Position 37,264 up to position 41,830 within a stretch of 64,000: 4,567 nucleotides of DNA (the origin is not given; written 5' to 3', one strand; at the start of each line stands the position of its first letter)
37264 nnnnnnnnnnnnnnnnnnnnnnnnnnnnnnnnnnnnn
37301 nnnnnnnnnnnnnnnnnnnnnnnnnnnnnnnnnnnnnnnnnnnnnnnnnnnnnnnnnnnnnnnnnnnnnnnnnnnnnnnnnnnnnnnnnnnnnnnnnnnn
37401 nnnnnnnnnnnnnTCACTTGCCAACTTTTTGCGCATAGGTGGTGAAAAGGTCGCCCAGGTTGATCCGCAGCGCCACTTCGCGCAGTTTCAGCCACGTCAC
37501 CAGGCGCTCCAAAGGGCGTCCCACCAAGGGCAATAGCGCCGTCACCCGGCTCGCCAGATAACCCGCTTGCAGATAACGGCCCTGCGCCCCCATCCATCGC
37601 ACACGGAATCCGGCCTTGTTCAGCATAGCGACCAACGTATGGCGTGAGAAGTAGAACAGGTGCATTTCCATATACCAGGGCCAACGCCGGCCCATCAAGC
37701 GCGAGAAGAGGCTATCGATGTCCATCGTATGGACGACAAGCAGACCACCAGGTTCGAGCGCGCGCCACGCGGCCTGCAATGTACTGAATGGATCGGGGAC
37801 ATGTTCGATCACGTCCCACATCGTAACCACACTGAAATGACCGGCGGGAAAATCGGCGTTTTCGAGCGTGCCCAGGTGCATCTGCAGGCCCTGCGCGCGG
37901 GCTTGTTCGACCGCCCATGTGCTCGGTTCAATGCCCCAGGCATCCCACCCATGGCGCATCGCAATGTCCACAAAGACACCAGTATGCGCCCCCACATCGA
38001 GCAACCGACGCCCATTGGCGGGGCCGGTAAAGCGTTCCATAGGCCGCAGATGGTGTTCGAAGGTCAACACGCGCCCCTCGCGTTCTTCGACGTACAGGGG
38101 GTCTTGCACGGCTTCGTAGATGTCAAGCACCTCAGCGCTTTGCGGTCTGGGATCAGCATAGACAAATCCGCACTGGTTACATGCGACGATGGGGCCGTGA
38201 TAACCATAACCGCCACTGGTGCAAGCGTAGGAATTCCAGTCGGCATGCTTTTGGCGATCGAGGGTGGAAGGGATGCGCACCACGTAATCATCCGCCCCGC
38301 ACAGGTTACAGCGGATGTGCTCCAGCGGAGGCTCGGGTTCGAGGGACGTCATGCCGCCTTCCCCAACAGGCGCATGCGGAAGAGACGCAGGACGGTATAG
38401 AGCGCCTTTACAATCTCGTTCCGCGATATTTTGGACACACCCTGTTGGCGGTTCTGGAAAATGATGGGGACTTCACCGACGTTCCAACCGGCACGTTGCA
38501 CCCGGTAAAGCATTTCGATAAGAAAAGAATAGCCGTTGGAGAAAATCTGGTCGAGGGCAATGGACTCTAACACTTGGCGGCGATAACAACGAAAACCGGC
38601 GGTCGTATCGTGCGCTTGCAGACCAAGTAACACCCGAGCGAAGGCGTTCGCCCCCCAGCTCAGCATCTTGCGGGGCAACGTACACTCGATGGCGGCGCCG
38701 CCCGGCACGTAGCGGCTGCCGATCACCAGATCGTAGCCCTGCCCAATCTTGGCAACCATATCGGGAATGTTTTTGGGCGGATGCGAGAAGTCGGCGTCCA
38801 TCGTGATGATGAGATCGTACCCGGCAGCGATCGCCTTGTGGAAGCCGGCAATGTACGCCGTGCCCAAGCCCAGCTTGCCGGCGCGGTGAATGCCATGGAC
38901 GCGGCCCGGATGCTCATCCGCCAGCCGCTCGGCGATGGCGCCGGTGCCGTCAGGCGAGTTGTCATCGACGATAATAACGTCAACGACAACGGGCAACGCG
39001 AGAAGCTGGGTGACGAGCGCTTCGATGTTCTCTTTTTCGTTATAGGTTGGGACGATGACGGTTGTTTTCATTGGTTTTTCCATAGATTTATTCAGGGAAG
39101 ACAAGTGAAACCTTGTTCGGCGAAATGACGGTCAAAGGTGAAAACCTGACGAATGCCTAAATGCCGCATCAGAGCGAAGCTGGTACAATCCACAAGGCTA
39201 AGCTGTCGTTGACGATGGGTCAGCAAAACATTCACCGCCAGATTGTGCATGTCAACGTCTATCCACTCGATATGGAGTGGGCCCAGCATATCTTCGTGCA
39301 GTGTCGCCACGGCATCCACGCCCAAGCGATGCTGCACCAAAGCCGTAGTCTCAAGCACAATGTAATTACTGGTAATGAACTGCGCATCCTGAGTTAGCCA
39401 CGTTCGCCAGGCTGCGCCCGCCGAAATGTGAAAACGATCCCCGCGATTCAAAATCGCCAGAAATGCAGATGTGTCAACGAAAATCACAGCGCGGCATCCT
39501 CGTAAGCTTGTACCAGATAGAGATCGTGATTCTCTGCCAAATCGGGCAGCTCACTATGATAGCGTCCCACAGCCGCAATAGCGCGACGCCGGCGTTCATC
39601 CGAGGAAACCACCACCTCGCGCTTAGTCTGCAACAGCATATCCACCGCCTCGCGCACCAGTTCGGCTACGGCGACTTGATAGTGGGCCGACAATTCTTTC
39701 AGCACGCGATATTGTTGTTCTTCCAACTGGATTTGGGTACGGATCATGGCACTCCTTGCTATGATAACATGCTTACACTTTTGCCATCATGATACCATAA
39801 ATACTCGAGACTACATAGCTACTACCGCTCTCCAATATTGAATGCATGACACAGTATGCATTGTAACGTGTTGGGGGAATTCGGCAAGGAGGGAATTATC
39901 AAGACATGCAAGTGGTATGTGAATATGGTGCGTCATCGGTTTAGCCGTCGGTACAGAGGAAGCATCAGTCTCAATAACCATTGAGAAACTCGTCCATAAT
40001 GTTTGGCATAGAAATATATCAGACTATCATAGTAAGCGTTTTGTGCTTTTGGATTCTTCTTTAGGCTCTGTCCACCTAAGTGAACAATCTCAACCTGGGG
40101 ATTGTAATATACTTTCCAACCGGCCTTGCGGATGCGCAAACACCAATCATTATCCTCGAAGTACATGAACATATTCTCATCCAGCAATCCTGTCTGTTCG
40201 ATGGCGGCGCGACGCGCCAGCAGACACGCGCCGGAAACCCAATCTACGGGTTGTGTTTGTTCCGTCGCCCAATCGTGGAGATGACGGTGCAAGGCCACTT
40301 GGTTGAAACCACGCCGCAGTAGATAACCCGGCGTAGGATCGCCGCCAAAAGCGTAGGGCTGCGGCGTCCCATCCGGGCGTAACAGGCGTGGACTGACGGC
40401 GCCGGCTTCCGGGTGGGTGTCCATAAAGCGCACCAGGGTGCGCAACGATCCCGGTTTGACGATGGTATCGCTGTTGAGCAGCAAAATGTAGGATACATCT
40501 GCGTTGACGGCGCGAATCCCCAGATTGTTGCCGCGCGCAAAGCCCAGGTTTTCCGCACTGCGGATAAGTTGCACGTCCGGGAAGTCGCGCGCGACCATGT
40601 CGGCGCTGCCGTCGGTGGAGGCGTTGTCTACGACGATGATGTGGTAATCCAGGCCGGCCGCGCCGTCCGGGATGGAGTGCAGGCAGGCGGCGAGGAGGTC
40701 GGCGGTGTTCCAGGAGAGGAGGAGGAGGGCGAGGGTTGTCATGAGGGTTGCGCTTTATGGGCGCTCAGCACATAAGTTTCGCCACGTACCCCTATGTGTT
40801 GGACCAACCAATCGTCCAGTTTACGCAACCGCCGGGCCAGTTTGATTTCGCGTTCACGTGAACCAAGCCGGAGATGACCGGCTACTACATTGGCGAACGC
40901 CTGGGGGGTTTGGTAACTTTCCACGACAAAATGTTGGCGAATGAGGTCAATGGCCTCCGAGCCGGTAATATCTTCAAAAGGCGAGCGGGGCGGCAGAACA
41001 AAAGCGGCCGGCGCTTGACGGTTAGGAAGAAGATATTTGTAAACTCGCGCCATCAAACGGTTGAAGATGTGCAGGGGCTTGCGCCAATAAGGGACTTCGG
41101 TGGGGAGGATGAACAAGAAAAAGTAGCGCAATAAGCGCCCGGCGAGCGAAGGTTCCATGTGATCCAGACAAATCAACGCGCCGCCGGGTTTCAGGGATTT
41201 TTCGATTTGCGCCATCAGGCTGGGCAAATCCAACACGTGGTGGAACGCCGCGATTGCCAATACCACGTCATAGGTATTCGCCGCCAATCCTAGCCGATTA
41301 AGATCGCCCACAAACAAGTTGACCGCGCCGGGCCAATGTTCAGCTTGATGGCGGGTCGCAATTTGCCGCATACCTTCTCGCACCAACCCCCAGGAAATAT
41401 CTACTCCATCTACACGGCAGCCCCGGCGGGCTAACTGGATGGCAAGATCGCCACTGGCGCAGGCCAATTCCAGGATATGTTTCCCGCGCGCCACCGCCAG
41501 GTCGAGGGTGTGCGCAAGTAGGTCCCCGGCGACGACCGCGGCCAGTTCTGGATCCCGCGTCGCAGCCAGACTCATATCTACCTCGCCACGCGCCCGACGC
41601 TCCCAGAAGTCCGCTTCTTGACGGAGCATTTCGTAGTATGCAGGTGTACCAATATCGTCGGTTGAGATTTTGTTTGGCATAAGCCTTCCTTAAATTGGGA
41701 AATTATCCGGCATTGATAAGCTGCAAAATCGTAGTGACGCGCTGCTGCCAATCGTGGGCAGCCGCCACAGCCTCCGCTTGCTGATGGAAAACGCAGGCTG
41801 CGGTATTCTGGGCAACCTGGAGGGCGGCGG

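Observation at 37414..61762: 24-kb unidirectional glycan cluster: UDP-2,3-diacetamido-hexuronate pathway plus six methyltransferases and a TPP-dependent E1 alpha/beta pair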

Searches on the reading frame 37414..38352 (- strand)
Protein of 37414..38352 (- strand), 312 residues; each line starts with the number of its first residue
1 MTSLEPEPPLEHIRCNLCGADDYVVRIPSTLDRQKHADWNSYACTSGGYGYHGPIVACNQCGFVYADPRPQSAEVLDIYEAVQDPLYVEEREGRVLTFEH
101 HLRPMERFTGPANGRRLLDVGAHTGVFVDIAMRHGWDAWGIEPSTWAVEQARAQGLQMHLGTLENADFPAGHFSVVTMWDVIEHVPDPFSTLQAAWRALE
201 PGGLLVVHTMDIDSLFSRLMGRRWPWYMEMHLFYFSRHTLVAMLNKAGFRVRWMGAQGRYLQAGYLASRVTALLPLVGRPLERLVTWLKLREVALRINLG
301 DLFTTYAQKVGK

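Call 3: search_protein_families(library=pfam, proteins=[window:37414-38352:-])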
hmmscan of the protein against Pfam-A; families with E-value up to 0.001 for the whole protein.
window:37414-38352:- (312 aa): 5 families
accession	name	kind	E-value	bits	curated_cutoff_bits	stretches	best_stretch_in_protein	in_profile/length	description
PF13489.12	Methyltransf_23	-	4.2e-30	105.1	27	1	111-251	20-161/164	Methyltransferase domain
PF08241.18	Methyltransf_11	-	1.7e-13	51.5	21.2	1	118-207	1-95/95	Methyltransferase domain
PF08242.18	Methyltransf_12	-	2.1e-11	44.9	30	1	118-205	1-98/98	Methyltransferase domain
PF13649.12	Methyltransf_25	-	2e-10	41.6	27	1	118-203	2-97/97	Methyltransferase domain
PF13847.12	Methyltransf_31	-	3.2e-06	27.3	27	1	114-211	4-113/145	Methyltransferase domain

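Call 53: search_protein_families(library=ncbifam, proteins=[window:37414-38352:-], max_evalue=0.00001)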
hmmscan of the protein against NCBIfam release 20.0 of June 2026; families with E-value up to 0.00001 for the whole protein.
window:37414-38352:- (312 aa): 4 families
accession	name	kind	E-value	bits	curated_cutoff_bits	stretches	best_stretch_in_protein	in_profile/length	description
NF045667.1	MTase_DVU1556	equivalog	4e-14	52.6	155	1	108-262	17-173/213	DVU_1556 family methyltransferase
TIGR01983.1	UbiG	equivalog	2.2e-11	43.5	102.95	1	111-212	47-156/228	bifunctional 2-polyprenyl-6-hydroxyphenol methylase/3-demethylubiquinol 3-O-methyltransferase UbiG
NF011650.0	PRK15068.1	equivalog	4e-07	29.2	209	1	110-250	119-269/324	tRNA 5-methoxyuridine(34)/uridine 5-oxyacetic acid(34) synthase CmoB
TIGR00452.1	TIGR00452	equivalog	4.9e-07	28.9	275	1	111-250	115-263/316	tRNA 5-methoxyuridine(34)/uridine 5-oxyacetic acid(34) synthase CmoB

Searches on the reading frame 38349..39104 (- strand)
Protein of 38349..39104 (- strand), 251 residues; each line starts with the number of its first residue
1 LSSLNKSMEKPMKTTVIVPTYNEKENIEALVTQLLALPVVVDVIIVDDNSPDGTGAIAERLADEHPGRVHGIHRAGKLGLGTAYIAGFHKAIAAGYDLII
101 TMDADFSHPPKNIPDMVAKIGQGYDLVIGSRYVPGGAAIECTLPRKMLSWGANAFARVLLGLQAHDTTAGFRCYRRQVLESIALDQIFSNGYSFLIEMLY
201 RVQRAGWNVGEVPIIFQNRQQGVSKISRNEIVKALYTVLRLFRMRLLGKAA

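Call 3: search_protein_families(library=pfam, proteins=[window:38349-39104:-])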
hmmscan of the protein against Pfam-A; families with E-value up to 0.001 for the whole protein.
window:38349-39104:- (251 aa): 3 families
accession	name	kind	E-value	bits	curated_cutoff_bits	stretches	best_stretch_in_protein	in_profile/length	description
PF00535.33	Glycos_transf_2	-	2.1e-33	116.1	23.3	1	15-181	1-166/168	Glycosyl transferase family 2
PF13641.12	Glyco_tranf_2_3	-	5e-09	36.9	27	1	14-209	3-201/230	Glycosyltransferase like family 2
PF13506.12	Glyco_transf_21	-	0.00049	20.1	21.7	0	93-182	28-117/174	Glycosyl transferase family 21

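Call 53: search_protein_families(library=ncbifam, proteins=[window:38349-39104:-], max_evalue=0.00001)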
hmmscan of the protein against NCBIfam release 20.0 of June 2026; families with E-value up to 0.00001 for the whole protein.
window:38349-39104:- (251 aa): 10 families
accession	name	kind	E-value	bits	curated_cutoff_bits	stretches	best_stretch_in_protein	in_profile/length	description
NF041391.1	DPhHxTase_Halo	equivalog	8e-22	77.3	375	1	20-220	3-187/213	dolichyl-phosphate hexose transferase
NF007986.1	PRK10714.1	equivalog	1.7e-20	73.3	529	1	12-239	6-223/316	undecaprenyl-phosphate 4-deoxy-4-formamido-L-arabinose transferase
TIGR04182.1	glyco_TIGR04182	equivalog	1.6e-18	67.1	325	1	14-225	2-200/293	S-layer glycoprotein N-glycosyltransferase AglJ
NF047588.1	GlcsyltransPgfSStrep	equivalog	2.9e-17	62.8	500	1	12-183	1-168/308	glycosyltransferase PgfS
NF058614.1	PPMAGASynPpgS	equivalog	3e-17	62.8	370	1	15-215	3-195/226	polyprenyl-phospho-N-acetylgalactosaminyl synthase PpgS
TIGR03469.1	HpnB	hypoth_equivalog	4.5e-12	45.7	379.25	1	13-123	45-163/386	hopene-associated glycosyltransferase HpnB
TIGR03937.1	PgaC_IcaA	equivalog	2e-10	40.2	422.3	1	7-106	40-136/407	poly-beta-1,6-N-acetyl-D-glucosamine synthase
TIGR04283.1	glyco_like_mftF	equivalog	2.3e-09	37.2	182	1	15-64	2-52/221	TIGR04283 family arsenosugar biosynthesis glycosyltransferase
NF045692.1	OglycostaseCruG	equivalog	4e-07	29.3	600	1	12-128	41-161/386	2'-O-glycosyltransferase CruG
TIGR03965.1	mycofact_glyco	equivalog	8.3e-06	24.9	280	0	7-122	69-181/467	mycofactocin biosynthesis glycosyltransferase MftF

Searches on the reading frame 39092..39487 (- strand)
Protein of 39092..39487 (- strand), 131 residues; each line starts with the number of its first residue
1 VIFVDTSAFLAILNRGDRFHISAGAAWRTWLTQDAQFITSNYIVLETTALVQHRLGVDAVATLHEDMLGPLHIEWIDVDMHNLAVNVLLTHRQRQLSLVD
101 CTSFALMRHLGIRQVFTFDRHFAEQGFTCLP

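Call 3: search_protein_families(library=pfam, proteins=[window:39092-39487:-])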
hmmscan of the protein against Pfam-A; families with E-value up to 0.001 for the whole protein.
window:39092-39487:- (131 aa): 1 family
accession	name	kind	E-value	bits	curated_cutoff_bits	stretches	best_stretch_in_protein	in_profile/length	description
PF01850.27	PIN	-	2.5e-12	47.9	23.6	1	2-124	1-116/120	PIN domain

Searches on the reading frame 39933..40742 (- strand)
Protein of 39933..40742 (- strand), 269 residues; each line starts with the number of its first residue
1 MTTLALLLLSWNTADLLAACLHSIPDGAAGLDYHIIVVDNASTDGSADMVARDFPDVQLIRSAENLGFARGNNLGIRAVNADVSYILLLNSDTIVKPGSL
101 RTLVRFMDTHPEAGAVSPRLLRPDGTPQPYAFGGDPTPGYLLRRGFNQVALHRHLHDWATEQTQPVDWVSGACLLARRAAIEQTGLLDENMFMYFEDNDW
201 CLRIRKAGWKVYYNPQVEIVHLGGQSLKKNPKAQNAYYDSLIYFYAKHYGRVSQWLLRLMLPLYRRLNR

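Call 3: search_protein_families(library=pfam, proteins=[window:39933-40742:-])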
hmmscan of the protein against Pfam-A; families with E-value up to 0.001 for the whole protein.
window:39933-40742:- (269 aa): 5 families
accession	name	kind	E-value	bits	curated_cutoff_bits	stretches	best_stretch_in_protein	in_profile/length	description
PF00535.33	Glycos_transf_2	-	7.9e-22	78.4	23.3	1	11-127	7-123/168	Glycosyl transferase family 2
PF13641.12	Glyco_tranf_2_3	-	2.5e-21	77.2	27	1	5-229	4-219/230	Glycosyltransferase like family 2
PF13632.12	Glyco_trans_2_3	-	1.8e-10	41.4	27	1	85-224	1-125/198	Glycosyl transferase family group 2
PF13506.12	Glyco_transf_21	-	1.4e-05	25.1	21.7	1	72-218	20-152/174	Glycosyl transferase family 21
PF13704.12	Glyco_tranf_2_4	-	0.00035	21.4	27.5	0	34-70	21-56/98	Glycosyl transferase family 2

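Call 53: search_protein_families(library=ncbifam, proteins=[window:39933-40742:-], max_evalue=0.00001)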
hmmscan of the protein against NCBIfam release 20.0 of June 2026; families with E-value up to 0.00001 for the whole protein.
window:39933-40742:- (269 aa): 10 families
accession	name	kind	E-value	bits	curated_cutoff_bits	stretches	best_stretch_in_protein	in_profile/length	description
TIGR03965.1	mycofact_glyco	equivalog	3.7e-23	82.1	280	1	12-255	84-314/467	mycofactocin biosynthesis glycosyltransferase MftF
TIGR01556.1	rhamnosyltran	subfamily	2.5e-20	72.8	200.55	1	34-226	23-205/281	rhamnosyltransferase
TIGR03937.1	PgaC_IcaA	equivalog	2e-12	46.8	422.3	1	5-117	48-160/407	poly-beta-1,6-N-acetyl-D-glucosamine synthase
NF038302.1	EPS_HpsE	equivalog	3.2e-12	46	300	1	11-119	10-123/307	hormogonium polysaccharide biosynthesis glycosyltransferase HpsE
NF038299.1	EPS_HpsN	equivalog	4.2e-10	39.1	425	1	66-226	67-225/317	hormogonium polysaccharide biosynthesis glycosyltransferase HpsN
NF041875.1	EPS_EpsD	equivalog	3.3e-09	36.6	370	1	10-229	7-215/325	exopolysaccharide biosynthesis glycosyltransferase EpsD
NF050113.1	gal_furan_GlfT1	equivalog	9.1e-08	31.7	330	1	12-212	9-197/290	galactofuranosyltransferase GlfT1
NF007482.0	PRK10073.1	equivalog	2.3e-07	30.1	423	1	3-106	7-109/334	glycosyltransferase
NF047683.1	TeichurnBiosyTuaG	equivalog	2e-06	27.6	400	1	6-113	10-117/252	teichuronic acid biosynthesis protein TuaG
TIGR04283.1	glyco_like_mftF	equivalog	9e-06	25.4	182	0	12-116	9-107/221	TIGR04283 family arsenosugar biosynthesis glycosyltransferase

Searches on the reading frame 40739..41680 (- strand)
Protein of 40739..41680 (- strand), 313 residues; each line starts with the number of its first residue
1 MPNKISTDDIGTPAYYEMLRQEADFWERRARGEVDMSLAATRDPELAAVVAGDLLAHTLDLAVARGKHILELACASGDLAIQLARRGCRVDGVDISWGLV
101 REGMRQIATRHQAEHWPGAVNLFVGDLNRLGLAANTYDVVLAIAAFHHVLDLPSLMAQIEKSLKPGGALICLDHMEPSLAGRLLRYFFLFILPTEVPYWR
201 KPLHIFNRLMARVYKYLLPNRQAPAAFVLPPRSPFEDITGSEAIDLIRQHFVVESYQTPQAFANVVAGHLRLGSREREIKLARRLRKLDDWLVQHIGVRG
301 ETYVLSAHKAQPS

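Call 3: search_protein_families(library=pfam, proteins=[window:40739-41680:-])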
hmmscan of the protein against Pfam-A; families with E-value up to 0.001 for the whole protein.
window:40739-41680:- (313 aa): 6 families
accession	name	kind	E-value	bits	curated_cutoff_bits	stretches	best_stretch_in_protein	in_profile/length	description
PF08241.18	Methyltransf_11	-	1.6e-16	61.2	21.2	1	70-171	1-95/95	Methyltransferase domain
PF13649.12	Methyltransf_25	-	8e-16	59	27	1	69-167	1-97/97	Methyltransferase domain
PF13489.12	Methyltransf_23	-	1.8e-14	54.2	27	1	64-196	21-132/164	Methyltransferase domain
PF08242.18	Methyltransf_12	-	3.7e-14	53.7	30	1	70-169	1-98/98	Methyltransferase domain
PF13847.12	Methyltransf_31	-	5.4e-12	46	27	1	66-175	4-113/145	Methyltransferase domain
PF01209.24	Ubie_methyltran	-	5.1e-10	39.5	20.1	1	62-184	44-164/233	ubiE/COQ5 methyltransferase family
